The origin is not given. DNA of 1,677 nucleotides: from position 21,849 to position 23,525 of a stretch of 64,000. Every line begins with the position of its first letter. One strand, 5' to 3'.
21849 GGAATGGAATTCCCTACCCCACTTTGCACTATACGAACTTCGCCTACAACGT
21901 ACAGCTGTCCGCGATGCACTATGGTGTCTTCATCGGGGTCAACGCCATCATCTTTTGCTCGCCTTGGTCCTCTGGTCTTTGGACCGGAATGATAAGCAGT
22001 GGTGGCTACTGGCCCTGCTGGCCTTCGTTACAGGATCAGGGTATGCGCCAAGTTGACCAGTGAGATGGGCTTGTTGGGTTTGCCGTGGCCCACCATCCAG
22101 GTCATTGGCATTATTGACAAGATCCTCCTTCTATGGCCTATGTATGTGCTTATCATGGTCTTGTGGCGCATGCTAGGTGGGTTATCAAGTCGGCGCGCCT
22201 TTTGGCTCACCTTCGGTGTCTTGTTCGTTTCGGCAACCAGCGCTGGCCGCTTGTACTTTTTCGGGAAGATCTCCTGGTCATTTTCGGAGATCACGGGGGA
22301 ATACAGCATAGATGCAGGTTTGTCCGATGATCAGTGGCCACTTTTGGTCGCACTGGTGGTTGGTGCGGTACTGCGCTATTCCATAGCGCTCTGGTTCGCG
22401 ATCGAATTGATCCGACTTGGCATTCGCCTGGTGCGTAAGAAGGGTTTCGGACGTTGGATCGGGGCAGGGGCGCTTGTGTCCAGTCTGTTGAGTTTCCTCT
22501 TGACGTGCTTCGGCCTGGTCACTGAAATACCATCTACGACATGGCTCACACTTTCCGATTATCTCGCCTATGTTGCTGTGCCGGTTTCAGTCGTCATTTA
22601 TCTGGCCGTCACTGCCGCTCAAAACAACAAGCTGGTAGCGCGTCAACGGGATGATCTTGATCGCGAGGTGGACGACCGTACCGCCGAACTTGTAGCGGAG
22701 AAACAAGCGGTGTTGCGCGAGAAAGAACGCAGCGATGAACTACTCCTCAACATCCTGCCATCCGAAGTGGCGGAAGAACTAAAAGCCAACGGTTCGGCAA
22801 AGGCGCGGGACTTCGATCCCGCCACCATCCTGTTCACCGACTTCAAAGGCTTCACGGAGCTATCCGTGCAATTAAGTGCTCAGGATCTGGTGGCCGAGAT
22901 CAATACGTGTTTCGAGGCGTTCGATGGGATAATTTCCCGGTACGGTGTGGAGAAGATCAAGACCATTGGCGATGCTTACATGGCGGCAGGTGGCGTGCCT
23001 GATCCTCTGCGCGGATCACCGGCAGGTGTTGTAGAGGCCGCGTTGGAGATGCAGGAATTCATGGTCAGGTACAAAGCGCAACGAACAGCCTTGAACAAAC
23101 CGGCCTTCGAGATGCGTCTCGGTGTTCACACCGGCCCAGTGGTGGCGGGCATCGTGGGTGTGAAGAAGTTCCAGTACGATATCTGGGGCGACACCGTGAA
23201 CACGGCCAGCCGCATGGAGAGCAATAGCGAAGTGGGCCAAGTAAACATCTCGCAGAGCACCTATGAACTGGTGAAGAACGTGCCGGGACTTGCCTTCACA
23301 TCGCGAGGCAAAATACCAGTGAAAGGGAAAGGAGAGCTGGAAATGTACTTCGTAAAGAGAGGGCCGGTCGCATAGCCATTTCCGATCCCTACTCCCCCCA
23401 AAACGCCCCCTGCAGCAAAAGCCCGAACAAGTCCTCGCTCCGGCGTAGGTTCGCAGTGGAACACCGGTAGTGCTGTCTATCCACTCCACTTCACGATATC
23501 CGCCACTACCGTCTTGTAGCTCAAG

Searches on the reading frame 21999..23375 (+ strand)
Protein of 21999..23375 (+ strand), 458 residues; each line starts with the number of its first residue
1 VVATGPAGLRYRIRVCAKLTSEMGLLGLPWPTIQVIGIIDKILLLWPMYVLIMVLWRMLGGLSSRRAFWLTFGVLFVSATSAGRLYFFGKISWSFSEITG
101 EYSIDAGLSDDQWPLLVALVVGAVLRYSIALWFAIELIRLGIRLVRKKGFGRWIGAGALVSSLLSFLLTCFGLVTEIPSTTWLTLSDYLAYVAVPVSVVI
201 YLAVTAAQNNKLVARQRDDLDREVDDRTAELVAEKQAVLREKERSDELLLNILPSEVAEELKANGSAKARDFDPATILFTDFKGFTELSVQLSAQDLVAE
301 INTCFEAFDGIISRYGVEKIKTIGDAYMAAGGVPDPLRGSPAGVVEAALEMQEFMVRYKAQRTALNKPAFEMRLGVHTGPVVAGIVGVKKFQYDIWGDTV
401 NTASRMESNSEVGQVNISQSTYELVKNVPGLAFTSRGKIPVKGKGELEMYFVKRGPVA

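Call 6: search_protein_families(library=pfam, proteins=[window:21999-23375:+], max_evalue=0.01)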
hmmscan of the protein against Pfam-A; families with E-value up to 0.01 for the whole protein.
window:21999-23375:+ (458 aa): 3 families
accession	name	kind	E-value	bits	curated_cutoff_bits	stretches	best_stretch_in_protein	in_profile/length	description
PF00211.25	Guanylate_cyc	-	7e-56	189.1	21.9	1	269-453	3-182/183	Adenylate and Guanylate cyclase catalytic domain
PF07701.20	HNOBA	-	6.2e-05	23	23.4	1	219-261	174-216/216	Heme NO binding associated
PF18159.6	S_4TM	-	0.0019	18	26.9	1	165-237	171-243/291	SMODS-associating 4TM effector domain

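Call 8: search_protein_families(library=padloc, proteins=[window:21999-23375:+], max_evalue=0.01)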
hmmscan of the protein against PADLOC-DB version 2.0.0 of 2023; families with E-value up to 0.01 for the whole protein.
window:21999-23375:+ (458 aa): 6 families
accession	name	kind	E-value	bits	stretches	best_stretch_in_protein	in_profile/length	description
PDLC00734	PycC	-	1.2e-15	55.6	1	273-451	188-371/374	Pycsar cyclase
PDLC02369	PycC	-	7.8e-08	30.2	1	271-427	43-193/248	-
PDLC02367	PycC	-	1.4e-06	26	1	263-426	35-193/226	-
PDLC00765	PycC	-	3.6e-06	24.3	1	267-427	250-414/477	Pycsar cyclase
PDLC00763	PycC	-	0.00037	17.9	1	275-427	54-209/268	Pycsar cyclase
PDLC00766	PycC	-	0.00072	17.1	1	266-426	36-196/232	Pycsar cyclase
